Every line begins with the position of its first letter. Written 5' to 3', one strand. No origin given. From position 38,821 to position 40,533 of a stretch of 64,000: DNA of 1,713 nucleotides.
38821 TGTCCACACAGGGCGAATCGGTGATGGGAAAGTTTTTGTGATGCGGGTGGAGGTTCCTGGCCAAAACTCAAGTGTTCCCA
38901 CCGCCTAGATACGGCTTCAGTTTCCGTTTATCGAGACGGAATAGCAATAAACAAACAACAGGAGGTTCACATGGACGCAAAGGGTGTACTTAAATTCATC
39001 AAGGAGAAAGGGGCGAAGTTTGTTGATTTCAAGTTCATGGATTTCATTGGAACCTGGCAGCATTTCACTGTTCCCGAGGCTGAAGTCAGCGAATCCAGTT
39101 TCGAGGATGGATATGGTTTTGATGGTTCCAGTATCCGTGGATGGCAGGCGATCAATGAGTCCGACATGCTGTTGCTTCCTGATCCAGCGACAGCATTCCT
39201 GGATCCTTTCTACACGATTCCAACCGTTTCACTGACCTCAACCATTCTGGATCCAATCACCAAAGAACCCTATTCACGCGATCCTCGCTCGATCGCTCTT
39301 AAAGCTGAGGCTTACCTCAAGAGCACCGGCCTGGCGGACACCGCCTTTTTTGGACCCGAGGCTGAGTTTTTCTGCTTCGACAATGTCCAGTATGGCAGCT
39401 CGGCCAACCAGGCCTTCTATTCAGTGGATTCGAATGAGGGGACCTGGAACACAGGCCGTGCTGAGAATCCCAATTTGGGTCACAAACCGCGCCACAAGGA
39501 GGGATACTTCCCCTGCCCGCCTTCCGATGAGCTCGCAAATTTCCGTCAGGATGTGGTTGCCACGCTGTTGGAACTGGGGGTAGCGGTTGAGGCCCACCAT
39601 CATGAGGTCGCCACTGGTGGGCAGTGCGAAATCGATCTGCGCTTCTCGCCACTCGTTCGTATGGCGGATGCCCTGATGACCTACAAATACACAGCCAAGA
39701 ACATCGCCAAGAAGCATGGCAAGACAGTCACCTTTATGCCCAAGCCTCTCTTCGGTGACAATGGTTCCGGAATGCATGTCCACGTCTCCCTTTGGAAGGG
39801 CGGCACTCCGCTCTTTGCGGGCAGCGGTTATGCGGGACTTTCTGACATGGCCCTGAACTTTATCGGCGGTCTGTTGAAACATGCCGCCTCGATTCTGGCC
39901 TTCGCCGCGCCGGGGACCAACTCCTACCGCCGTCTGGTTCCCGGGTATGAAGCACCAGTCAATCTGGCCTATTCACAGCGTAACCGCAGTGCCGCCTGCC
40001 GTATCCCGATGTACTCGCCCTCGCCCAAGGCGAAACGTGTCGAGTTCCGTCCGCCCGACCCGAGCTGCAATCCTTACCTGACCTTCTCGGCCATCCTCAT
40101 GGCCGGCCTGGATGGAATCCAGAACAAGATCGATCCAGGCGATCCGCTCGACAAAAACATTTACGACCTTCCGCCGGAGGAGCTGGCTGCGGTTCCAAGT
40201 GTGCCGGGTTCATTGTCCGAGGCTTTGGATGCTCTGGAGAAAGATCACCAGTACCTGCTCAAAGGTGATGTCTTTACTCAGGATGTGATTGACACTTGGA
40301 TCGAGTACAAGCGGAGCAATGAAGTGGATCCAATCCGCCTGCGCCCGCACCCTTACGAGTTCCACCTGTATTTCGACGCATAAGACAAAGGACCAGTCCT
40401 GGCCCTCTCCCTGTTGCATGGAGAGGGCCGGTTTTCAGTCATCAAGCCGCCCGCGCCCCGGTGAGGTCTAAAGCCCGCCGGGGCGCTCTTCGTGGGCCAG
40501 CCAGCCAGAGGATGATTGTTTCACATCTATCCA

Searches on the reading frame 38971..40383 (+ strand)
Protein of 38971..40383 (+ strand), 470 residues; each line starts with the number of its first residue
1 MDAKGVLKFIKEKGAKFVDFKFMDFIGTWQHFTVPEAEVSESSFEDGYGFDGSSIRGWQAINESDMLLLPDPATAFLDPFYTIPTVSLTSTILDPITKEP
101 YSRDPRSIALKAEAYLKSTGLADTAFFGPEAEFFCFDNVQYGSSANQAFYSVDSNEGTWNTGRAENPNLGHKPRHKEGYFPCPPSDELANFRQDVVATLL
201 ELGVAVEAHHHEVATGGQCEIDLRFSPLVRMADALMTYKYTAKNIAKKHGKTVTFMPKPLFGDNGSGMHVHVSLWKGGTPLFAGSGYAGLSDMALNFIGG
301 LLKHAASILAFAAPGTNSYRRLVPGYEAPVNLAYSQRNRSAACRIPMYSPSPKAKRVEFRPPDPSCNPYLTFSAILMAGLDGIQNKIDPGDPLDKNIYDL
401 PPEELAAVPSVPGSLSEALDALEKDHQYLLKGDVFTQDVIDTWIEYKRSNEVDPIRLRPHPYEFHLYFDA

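Call 54: search_protein_families(library=pfam, proteins=[window:38971-40383:+])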
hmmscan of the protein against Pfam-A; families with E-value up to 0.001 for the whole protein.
window:38971-40383:+ (470 aa): 2 families
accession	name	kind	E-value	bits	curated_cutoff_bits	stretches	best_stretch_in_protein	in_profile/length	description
PF00120.29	Gln-synt_C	-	4.6e-136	453.8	24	1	103-467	2-344/344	Glutamine synthetase, catalytic domain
PF03951.24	Gln-synt_N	-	9.3e-29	99.3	33.4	1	15-95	2-82/82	Glutamine synthetase, beta-Grasp domain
